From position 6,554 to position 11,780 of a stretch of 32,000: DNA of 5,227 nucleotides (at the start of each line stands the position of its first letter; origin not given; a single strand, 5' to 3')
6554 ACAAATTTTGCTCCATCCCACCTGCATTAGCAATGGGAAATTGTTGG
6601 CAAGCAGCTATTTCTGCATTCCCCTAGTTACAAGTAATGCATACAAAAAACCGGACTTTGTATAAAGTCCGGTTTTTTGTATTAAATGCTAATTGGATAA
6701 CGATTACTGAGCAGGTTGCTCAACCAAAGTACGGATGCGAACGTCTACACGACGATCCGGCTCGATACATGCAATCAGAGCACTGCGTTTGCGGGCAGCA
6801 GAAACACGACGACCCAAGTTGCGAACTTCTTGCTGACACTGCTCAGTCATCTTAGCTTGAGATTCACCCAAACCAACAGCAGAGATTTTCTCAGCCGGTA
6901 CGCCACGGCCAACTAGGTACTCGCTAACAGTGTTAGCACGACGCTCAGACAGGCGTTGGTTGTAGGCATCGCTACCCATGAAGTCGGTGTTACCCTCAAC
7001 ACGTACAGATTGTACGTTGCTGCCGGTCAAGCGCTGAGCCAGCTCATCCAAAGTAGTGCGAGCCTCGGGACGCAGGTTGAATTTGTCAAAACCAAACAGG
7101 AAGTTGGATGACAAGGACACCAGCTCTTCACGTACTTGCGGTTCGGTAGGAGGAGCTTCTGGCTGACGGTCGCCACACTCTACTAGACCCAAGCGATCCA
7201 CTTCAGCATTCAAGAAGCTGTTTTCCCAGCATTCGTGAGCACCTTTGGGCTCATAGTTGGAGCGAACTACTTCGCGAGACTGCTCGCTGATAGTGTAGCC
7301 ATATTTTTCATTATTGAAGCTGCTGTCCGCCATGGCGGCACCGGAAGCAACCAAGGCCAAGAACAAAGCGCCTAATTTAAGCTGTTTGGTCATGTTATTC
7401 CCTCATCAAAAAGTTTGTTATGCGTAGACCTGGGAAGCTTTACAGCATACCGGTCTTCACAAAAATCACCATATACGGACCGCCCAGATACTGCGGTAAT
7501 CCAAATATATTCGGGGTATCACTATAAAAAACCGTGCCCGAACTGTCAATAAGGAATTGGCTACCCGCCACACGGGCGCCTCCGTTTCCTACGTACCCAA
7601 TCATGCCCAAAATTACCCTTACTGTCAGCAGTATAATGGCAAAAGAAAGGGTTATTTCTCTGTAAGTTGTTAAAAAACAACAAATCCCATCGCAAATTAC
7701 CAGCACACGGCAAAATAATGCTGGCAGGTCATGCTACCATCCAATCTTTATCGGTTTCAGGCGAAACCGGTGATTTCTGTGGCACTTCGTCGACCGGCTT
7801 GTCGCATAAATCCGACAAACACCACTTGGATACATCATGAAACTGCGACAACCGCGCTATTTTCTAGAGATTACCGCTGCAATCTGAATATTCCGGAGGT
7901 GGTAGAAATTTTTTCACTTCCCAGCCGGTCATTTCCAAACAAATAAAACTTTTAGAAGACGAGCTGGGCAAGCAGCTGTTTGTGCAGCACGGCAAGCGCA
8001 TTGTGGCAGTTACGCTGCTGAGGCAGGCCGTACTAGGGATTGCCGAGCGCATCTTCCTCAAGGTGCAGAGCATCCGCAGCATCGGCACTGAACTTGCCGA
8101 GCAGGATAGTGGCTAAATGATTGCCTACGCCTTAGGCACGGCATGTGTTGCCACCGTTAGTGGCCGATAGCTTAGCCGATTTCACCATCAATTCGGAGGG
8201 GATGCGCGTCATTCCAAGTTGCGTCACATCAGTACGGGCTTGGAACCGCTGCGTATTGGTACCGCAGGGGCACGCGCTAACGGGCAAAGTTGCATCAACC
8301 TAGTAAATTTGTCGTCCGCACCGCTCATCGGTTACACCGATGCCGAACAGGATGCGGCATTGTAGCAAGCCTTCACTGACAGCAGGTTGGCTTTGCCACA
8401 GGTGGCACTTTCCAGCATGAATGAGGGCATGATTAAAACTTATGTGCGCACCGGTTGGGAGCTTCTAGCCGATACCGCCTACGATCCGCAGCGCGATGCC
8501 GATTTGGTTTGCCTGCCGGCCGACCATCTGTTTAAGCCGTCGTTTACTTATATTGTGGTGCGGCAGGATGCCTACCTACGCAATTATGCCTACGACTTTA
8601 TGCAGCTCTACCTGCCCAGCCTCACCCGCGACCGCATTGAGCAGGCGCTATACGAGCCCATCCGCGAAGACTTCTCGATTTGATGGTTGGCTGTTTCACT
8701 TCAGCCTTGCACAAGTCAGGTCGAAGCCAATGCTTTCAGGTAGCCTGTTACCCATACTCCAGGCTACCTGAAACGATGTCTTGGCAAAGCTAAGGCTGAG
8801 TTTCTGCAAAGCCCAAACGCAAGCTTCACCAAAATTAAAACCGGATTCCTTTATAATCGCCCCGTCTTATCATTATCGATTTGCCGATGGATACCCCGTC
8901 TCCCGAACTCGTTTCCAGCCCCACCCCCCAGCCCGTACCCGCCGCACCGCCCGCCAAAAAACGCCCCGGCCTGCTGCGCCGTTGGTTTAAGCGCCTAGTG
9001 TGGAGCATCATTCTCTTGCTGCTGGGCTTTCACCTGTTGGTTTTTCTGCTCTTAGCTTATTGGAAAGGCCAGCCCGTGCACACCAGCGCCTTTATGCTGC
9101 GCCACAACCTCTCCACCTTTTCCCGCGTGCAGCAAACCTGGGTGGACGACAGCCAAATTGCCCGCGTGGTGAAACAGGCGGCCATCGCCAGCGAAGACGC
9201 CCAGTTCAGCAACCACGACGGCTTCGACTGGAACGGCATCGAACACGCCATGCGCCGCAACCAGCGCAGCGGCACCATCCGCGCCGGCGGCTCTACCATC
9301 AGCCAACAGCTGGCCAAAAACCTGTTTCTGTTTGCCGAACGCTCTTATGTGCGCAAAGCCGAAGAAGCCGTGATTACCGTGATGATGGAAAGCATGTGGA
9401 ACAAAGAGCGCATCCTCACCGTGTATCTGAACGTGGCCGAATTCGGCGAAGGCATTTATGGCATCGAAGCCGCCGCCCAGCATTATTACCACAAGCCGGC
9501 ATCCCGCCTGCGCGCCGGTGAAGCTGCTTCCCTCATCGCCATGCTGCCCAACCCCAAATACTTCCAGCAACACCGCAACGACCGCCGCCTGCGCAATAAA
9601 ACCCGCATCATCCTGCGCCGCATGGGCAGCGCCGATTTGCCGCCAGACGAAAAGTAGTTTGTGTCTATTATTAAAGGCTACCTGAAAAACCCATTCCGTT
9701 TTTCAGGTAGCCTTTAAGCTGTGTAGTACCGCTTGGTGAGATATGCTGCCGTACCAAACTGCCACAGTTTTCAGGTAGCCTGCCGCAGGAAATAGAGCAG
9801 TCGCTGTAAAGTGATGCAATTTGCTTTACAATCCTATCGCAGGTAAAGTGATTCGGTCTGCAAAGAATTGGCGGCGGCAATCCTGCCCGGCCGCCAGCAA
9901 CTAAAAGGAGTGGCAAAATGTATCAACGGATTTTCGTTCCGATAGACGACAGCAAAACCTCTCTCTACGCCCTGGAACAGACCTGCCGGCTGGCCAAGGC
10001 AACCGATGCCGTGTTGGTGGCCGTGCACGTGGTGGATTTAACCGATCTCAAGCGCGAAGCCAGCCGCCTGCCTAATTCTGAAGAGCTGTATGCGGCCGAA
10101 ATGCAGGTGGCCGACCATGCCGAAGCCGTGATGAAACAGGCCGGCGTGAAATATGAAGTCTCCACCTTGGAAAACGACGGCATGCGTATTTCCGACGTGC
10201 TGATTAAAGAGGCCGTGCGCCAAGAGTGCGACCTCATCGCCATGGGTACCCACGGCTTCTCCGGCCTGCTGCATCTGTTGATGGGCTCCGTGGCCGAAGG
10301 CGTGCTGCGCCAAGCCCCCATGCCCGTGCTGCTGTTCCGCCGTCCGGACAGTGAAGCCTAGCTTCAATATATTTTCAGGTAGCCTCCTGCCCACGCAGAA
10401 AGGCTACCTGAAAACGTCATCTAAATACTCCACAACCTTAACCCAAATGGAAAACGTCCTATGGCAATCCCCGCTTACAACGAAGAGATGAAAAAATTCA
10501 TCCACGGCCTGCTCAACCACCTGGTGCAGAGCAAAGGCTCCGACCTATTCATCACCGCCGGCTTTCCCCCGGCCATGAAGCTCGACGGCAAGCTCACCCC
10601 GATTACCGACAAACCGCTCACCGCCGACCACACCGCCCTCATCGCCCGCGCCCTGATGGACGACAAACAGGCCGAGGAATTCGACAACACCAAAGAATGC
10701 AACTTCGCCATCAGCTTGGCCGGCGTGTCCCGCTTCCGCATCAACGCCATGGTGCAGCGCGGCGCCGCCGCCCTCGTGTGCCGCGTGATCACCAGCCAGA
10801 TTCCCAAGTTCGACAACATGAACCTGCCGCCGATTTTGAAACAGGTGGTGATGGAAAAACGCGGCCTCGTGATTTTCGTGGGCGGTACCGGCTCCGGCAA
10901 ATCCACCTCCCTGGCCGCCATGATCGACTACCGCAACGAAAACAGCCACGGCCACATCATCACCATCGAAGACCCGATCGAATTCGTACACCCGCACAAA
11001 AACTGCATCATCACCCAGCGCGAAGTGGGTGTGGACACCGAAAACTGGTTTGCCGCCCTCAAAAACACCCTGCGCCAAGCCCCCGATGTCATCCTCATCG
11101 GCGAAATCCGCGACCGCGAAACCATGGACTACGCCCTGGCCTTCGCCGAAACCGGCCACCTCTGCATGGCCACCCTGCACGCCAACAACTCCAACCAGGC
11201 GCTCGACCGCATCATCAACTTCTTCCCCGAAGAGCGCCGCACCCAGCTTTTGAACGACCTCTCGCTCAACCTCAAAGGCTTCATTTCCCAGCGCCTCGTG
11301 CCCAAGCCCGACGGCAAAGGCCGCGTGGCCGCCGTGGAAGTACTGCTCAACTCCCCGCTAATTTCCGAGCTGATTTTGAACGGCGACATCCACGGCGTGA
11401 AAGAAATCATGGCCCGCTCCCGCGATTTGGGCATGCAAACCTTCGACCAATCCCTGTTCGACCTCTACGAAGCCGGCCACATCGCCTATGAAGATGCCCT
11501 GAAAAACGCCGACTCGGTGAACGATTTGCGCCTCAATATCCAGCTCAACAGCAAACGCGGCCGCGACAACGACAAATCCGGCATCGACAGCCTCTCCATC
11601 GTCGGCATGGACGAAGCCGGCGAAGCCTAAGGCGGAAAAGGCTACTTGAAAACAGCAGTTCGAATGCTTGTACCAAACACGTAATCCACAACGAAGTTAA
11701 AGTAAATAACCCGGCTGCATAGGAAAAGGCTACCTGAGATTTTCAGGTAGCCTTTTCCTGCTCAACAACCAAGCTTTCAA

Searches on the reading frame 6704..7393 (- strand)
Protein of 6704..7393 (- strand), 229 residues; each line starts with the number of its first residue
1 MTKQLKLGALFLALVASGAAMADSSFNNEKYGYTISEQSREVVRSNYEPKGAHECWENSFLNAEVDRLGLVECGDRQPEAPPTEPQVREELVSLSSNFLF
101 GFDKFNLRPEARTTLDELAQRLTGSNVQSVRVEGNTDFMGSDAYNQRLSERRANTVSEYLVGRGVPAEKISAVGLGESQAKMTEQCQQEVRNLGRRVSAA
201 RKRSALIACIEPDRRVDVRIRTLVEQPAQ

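Call 49: search_protein_families(library=pfam, proteins=[window:6704-7393:-], max_evalue=0.001)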
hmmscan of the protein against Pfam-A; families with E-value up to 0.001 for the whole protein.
window:6704-7393:- (229 aa): 1 family
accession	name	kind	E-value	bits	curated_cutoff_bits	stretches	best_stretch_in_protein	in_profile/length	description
PF00691.25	OmpA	-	9e-21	74.5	27.2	1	99-188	1-92/98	OmpA family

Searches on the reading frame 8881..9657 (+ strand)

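Call 49: search_protein_families(library=pfam, proteins=[window:8881-9657:+], max_evalue=0.001)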
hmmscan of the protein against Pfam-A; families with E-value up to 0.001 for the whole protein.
window:8881-9657:+ (258 aa): 1 family
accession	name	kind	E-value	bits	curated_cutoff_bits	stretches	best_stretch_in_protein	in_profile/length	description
PF00912.28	Transgly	-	9.7e-56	188.4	27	1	77-248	5-177/178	Transglycosylase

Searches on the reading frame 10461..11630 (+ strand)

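Call 49: search_protein_families(library=pfam, proteins=[window:10461-11630:+], max_evalue=0.001)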
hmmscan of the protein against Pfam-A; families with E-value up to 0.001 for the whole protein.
window:10461-11630:+ (389 aa): 1 family
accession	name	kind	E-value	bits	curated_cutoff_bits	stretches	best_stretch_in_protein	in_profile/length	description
PF00437.27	T2SSE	-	8.8e-43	146.8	24.9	1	10-288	8-286/370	Type II/IV secretion system protein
